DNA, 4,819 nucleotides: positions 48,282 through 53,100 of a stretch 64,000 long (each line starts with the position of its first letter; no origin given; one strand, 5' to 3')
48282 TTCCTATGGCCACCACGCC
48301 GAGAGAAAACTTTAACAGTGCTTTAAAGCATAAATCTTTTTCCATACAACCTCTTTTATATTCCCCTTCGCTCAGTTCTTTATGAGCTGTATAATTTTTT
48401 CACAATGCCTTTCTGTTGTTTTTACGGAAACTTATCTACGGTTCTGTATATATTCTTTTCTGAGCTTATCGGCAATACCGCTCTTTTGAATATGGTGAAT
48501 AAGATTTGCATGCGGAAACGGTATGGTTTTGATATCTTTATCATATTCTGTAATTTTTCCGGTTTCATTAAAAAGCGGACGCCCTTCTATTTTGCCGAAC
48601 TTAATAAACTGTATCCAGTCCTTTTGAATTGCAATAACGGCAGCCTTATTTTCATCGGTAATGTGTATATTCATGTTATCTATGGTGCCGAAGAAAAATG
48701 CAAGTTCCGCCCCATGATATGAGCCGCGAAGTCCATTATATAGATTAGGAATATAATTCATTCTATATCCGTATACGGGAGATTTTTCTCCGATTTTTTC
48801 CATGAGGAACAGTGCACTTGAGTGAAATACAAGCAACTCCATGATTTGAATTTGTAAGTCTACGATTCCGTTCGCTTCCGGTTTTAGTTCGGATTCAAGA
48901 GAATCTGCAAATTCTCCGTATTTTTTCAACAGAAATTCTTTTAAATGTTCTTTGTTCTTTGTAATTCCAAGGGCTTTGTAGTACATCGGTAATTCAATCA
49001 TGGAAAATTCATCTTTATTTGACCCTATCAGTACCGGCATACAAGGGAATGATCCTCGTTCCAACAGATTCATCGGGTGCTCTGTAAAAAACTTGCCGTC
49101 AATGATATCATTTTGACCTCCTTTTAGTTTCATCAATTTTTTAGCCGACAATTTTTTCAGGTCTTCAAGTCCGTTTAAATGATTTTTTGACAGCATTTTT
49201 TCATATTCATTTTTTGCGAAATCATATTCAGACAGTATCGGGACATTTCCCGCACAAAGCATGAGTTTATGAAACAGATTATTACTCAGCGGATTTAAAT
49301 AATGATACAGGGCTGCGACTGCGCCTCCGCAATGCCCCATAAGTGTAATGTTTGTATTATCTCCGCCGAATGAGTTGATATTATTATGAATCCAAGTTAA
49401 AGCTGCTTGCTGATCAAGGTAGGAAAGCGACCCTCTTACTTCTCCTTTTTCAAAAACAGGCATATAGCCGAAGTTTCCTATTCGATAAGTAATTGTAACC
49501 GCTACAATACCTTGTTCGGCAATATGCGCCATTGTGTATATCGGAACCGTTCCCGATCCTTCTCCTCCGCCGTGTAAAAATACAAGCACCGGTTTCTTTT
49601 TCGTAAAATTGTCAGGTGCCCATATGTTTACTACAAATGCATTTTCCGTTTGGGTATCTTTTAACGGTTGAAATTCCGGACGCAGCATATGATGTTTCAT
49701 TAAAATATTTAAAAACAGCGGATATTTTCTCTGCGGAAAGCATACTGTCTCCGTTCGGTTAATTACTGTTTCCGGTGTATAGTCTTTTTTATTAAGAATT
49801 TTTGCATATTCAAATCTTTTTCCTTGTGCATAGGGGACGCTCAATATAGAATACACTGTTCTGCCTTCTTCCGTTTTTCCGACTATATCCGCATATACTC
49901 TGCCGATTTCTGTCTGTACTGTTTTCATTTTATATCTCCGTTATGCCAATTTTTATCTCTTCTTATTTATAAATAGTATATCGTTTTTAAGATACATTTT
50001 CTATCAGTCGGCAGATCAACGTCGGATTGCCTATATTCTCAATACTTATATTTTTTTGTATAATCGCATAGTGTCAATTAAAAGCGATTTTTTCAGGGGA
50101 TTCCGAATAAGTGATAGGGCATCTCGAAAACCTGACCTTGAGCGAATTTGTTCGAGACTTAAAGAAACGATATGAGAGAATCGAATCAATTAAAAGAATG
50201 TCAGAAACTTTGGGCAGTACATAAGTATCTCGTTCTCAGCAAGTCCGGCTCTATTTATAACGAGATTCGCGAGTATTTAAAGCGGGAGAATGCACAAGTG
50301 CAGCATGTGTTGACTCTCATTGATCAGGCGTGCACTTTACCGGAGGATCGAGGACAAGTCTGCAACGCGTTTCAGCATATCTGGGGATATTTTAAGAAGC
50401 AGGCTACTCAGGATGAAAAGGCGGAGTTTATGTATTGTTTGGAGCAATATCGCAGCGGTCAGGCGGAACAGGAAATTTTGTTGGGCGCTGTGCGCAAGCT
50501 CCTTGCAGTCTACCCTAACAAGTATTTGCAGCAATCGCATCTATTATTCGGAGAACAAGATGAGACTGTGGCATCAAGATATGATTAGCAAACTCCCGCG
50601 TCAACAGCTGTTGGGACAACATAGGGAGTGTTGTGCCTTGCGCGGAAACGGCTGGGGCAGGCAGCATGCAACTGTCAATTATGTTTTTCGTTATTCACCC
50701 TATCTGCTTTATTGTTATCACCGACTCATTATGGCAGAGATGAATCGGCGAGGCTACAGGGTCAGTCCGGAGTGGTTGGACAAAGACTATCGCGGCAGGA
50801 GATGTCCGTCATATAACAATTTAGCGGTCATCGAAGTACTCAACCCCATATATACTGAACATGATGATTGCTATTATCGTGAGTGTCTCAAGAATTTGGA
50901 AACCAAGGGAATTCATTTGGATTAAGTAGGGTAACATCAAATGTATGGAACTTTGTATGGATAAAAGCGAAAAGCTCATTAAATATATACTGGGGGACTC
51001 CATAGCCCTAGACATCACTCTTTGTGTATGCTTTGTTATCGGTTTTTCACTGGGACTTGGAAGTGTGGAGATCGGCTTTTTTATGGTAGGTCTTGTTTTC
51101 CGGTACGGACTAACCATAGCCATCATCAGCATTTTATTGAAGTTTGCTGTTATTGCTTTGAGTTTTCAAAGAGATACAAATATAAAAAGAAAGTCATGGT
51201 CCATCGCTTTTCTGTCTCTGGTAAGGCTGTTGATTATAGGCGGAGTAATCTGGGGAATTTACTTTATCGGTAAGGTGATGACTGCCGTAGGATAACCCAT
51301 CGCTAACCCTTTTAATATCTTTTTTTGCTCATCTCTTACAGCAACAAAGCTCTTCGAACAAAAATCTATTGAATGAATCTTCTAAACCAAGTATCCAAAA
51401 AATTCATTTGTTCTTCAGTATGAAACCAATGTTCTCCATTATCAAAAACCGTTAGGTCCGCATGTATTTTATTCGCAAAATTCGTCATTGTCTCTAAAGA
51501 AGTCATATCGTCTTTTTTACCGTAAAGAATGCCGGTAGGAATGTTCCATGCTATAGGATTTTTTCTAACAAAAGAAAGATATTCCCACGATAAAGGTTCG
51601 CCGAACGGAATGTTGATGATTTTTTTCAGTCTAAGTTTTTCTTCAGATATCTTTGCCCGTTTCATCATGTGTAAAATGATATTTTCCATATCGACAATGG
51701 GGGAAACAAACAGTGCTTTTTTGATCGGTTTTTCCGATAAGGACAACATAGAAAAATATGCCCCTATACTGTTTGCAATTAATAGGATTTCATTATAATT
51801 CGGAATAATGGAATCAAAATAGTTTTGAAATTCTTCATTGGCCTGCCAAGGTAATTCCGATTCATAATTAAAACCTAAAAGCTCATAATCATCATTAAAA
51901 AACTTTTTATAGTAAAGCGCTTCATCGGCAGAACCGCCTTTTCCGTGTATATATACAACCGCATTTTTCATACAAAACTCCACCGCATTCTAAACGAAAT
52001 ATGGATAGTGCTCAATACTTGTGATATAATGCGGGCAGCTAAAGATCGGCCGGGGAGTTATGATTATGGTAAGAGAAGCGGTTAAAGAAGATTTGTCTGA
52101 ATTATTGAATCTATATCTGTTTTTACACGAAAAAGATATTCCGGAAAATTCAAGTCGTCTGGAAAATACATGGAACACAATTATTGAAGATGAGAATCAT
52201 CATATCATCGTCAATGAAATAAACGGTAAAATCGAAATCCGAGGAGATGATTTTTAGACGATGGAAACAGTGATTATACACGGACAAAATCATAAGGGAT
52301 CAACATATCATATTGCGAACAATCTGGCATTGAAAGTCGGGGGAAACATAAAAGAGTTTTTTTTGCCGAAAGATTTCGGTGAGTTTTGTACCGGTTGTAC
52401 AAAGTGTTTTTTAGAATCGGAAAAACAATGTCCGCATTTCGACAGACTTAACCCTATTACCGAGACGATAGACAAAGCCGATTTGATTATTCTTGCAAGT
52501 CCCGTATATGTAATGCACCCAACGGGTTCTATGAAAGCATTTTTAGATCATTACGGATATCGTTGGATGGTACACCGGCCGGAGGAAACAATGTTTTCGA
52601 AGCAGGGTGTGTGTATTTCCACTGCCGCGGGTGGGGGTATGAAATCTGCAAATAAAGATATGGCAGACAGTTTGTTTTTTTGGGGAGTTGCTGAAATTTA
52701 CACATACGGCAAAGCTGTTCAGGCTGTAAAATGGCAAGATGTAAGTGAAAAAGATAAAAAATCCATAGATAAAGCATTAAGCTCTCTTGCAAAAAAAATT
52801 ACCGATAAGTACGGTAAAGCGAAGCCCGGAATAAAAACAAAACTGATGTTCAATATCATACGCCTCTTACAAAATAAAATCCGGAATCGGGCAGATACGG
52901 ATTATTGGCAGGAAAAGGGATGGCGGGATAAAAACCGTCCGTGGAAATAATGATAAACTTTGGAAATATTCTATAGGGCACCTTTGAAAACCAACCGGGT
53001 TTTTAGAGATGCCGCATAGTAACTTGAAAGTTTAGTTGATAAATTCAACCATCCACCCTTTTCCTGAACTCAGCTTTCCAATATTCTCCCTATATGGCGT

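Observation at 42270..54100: Low-GC mosaic accessory island between the ABC exporter and the flagellar operon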

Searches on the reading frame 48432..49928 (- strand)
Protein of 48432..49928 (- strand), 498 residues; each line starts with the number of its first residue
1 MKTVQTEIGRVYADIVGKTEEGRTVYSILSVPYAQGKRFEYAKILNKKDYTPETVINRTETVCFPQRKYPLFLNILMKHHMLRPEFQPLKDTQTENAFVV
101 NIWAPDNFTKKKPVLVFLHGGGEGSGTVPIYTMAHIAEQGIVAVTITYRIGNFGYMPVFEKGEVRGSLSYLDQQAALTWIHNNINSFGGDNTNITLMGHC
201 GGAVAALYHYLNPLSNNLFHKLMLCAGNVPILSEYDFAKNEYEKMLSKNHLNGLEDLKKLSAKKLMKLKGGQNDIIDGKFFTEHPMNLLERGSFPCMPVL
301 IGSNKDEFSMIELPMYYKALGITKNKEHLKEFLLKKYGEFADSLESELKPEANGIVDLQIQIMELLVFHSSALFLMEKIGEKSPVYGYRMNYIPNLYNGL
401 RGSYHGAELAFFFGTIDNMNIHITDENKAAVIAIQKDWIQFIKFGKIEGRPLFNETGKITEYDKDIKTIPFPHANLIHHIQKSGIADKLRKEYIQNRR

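Call 3: search_protein_families(library=pfam, proteins=[window:48432-49928:-])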
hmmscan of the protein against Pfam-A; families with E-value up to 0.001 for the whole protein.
window:48432-49928:- (498 aa): 2 families
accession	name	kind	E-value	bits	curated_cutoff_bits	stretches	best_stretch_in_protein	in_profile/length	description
PF00135.34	COesterase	-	1e-57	196.7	27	1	2-449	3-476/515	Carboxylesterase family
PF20434.5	BD-FAE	-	5.6e-08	33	26.8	1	101-212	2-110/215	BD-FAE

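Call 41: search_protein_families(library=ncbifam, proteins=[window:48432-49928:-], max_evalue=0.001)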
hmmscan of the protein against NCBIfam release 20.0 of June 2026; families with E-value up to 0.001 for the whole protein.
window:48432-49928:- (498 aa): 2 families
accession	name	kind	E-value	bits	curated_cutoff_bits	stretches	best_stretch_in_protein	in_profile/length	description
NF058653.1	LipP1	equivalog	9.3e-06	24.7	350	1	98-206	58-159/300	LipP1 family hormone-sensitive lipase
NF052354.1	EstLipQMycob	equivalog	0.00082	18.1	700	0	100-207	151-254/418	esterase LipQ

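Call 55: find_encoding_contigs(protein=window:48432-49928:-, flank=10000, max_places=10)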
Protein window:48432-49928:- (498 aa): 23 contigs read that carry it; 10 places shown.
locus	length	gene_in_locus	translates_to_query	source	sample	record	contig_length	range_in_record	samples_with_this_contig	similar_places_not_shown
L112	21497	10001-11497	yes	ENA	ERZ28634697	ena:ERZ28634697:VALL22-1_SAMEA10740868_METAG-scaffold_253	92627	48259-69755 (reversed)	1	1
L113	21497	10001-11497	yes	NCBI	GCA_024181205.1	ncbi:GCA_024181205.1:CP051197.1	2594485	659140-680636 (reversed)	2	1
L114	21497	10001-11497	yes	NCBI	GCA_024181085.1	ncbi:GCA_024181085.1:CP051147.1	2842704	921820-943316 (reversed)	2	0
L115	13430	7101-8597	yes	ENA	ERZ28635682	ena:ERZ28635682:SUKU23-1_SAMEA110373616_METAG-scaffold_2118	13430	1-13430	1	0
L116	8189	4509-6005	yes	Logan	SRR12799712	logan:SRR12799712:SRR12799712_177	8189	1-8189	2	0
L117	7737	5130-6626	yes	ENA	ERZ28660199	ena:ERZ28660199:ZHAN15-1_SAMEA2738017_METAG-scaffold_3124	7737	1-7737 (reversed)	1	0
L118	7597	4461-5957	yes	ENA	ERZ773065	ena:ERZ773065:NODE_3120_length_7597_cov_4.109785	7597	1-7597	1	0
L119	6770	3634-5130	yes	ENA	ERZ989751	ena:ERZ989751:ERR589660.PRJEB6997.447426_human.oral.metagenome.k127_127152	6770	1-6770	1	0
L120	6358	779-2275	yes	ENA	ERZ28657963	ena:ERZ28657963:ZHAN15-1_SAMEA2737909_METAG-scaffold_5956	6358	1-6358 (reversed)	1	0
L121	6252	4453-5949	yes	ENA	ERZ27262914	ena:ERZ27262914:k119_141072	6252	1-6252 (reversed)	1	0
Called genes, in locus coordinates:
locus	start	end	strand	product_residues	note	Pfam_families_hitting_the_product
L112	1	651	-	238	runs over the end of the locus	PF13677:MotB_plug, PF00691:OmpA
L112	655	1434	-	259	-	PF20560:MotA_N (faint), PF01618:MotA_ExbB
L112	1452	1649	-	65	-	PF06289:FlbD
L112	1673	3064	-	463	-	PF00460:Flg_bb_rod, PF22692:LlgE_F_G_D1, PF07559:FlgE_D2, PF06429:Flg_bbr_C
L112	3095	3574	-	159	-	PF03963:FlgD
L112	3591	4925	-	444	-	PF02120:Flg_hook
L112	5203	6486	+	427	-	-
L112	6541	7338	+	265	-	PF01661:Macro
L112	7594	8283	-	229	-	PF02525:Flavodoxin_2 (weak), PF03358:FMN_red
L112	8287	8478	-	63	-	-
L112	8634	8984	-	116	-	-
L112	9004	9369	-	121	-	PF03013:Pyr_excise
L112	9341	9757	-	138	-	PF08349:DUF1722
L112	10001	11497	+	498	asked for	PF00135:COesterase, PF20434:BD-FAE (weak)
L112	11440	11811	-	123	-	-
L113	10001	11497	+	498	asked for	PF00135:COesterase, PF20434:BD-FAE (weak)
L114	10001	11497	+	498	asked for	PF00135:COesterase, PF20434:BD-FAE (weak)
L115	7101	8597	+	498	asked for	PF00135:COesterase, PF20434:BD-FAE (weak)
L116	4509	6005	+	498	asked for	PF00135:COesterase, PF20434:BD-FAE (weak)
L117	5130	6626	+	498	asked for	PF00135:COesterase, PF20434:BD-FAE (weak)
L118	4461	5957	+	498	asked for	PF00135:COesterase, PF20434:BD-FAE (weak)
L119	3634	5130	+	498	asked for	PF00135:COesterase, PF20434:BD-FAE (weak)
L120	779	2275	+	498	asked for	PF00135:COesterase, PF20434:BD-FAE (weak)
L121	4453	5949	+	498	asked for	PF00135:COesterase, PF20434:BD-FAE (weak)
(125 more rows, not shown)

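Call 64: find_homologous_proteins(query=window:48432-49928:-, max_evalue=1e-30)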
Query window:48432-49928:- (498 aa): 69 proteins with E <= 1e-30 among 8000 candidates.
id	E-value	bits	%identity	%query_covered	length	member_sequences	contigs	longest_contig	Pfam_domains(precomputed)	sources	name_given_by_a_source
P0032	0.0e+0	1146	100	100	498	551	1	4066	PF00135.35,PF20434.6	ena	-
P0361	1.7e-288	975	83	100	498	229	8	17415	PF00135.35,PF20434.6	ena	-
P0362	7.3e-286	967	98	56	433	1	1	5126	PF00135.35,PF20434.6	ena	-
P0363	8.2e-286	966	98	56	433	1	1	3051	PF00135.35,PF20434.6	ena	-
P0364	1.2e-285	966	98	56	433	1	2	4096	PF00135.35,PF20434.6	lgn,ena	-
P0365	5.2e-285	964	98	56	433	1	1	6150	PF00135.35,PF20434.6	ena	-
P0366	2.5e-284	962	97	56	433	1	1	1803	PF00135.35,PF20434.6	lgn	-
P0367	2.7e-283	958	97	56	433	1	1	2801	PF00135.35,PF20434.6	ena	-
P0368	3.1e-282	955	98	55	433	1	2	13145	PF00135.35,PF20434.6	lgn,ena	-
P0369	6.4e-282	954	97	56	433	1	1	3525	PF00135.35,PF20434.6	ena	-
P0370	4.3e-281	951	97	56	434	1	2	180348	PF00135.35,PF20434.6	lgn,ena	-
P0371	3.4e-274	928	79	100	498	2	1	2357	PF00135.35,PF20434.6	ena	-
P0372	7.2e-273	924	79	100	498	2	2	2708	PF00135.35,PF20434.6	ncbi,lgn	-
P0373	7.8e-266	901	77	100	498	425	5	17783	PF00135.35,PF20434.6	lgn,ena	-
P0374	2.9e-264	895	76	99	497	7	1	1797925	PF00135.35,PF20434.6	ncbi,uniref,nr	ncbi:carboxylesterase [Gemella sp. ND 6198]|uniref:carboxylesterase family protein n=1 Tax=Gemella s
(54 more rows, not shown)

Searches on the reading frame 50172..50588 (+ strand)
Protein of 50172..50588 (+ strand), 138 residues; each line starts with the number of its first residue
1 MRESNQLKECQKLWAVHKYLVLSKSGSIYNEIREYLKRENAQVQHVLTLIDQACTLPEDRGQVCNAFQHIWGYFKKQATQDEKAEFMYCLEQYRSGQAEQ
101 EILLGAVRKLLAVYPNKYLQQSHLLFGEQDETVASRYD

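Call 3: search_protein_families(library=pfam, proteins=[window:50172-50588:+])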
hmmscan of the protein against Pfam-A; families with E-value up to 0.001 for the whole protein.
window:50172-50588:+ (138 aa): 1 family
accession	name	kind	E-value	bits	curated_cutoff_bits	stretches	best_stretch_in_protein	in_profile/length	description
PF08349.16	DUF1722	-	2.5e-24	86.2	22.5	1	18-125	1-113/117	Protein of unknown function (DUF1722)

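Call 87: search_protein_families(library=padloc, proteins=[window:50172-50588:+], max_evalue=0.001)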
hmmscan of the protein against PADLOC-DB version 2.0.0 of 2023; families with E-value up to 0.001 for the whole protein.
window:50172-50588:+ (138 aa): 0 families

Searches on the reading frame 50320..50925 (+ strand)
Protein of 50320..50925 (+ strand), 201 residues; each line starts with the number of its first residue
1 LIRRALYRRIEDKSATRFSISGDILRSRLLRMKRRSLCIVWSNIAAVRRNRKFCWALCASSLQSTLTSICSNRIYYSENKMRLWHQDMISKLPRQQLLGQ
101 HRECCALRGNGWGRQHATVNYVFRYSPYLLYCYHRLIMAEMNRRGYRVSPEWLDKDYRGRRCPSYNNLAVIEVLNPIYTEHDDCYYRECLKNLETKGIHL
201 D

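Call 4: search_protein_families(library=pfam, proteins=[window:50320-50925:+])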
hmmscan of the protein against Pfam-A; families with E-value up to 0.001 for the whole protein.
window:50320-50925:+ (201 aa): 1 family
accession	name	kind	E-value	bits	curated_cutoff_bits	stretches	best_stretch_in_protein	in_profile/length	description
PF03013.19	Pyr_excise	-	5.2e-23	81.7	23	1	81-153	1-80/81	Pyrimidine dimer DNA glycosylase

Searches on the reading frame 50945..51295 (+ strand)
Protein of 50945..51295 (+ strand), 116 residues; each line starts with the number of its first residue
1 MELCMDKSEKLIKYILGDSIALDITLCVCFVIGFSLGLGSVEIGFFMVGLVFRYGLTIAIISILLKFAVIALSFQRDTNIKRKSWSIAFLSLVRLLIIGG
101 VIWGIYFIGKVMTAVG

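Call 4: search_protein_families(library=pfam, proteins=[window:50945-51295:+])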
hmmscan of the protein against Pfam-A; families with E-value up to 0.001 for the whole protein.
window:50945-51295:+ (116 aa): 0 families

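Call 41: search_protein_families(library=ncbifam, proteins=[window:50945-51295:+], max_evalue=0.001)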
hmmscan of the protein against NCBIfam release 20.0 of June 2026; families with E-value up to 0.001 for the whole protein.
window:50945-51295:+ (116 aa): 0 families

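Call 87: search_protein_families(library=padloc, proteins=[window:50945-51295:+], max_evalue=0.001)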
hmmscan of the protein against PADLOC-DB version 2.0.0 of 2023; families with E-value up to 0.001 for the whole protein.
window:50945-51295:+ (116 aa): 0 families

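Call 88: search_protein_families(library=pfam, proteins=[window:50945-51295:+], max_evalue=1)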
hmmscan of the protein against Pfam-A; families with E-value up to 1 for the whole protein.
window:50945-51295:+ (116 aa): 0 families

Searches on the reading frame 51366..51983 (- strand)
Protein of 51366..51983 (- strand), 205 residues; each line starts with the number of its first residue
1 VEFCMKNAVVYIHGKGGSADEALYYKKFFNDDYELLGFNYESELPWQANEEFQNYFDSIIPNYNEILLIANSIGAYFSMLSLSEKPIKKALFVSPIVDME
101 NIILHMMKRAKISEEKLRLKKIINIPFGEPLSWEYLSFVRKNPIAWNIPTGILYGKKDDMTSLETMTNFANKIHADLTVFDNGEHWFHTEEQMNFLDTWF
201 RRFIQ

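Call 4: search_protein_families(library=pfam, proteins=[window:51366-51983:-])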
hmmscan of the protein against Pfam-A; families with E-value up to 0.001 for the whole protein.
window:51366-51983:- (205 aa): 1 family
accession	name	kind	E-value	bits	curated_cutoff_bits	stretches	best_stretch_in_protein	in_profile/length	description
PF12146.15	Hydrolase_4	-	4.9e-05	23.2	27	0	136-191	180-238/239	Serine aminopeptidase, S33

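Call 41: search_protein_families(library=ncbifam, proteins=[window:51366-51983:-], max_evalue=0.001)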
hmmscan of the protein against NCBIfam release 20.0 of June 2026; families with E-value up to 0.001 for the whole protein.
window:51366-51983:- (205 aa): 0 families

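Call 87: search_protein_families(library=padloc, proteins=[window:51366-51983:-], max_evalue=0.001)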
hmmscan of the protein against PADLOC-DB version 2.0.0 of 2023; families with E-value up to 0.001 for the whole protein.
window:51366-51983:- (205 aa): 0 families

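Call 88: search_protein_families(library=pfam, proteins=[window:51366-51983:-], max_evalue=1)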
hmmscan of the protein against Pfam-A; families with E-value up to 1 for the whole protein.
window:51366-51983:- (205 aa): 6 families
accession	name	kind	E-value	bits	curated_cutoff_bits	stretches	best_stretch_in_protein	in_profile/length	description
PF12146.15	Hydrolase_4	-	4.9e-05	23.2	27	1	136-191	180-238/239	Serine aminopeptidase, S33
PF06821.19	Ser_hydrolase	-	0.0025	18.2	22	1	64-122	55-119/172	Serine hydrolase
PF00561.26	Abhydrolase_1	-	0.0067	16.6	25.8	1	145-191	197-244/245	alpha/beta hydrolase fold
PF20408.4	Abhydrolase_11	-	0.028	14.6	27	1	146-192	126-172/193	Alpha/beta hydrolase domain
PF10230.15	LIDHydrolase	-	0.038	14.2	27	1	53-98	69-121/262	Lipid-droplet associated hydrolase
PF24130.1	DUF7397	-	0.18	12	27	1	124-167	7-51/56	Family of unknown function (DUF7397)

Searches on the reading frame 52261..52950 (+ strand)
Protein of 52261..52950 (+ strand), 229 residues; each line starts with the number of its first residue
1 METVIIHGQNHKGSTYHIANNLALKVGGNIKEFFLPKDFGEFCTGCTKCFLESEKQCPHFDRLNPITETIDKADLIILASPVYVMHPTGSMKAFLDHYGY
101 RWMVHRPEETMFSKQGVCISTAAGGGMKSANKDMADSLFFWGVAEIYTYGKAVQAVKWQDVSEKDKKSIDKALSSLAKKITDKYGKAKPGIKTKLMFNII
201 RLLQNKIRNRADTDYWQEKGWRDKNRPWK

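Call 4: search_protein_families(library=pfam, proteins=[window:52261-52950:+])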
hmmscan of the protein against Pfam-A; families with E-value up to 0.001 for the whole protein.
window:52261-52950:+ (229 aa): 2 families
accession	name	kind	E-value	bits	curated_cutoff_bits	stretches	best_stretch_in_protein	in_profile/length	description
PF03358.20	FMN_red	-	1e-16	61.3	24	1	1-145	1-139/152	NADPH-dependent FMN reductase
PF02525.22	Flavodoxin_2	-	2.9e-06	27.6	27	1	52-138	58-155/198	Flavodoxin-like fold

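Call 41: search_protein_families(library=ncbifam, proteins=[window:52261-52950:+], max_evalue=0.001)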
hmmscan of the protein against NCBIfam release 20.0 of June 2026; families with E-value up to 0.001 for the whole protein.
window:52261-52950:+ (229 aa): 2 families
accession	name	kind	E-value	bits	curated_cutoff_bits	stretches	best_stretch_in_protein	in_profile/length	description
TIGR03566.1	FMN_reduc_MsuE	equivalog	0.00013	21.8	212.5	1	61-106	57-102/174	FMN reductase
TIGR03567.1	FMN_reduc_SsuE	equivalog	0.00027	20.9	164.05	1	63-97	56-90/171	NADPH-dependent FMN reductase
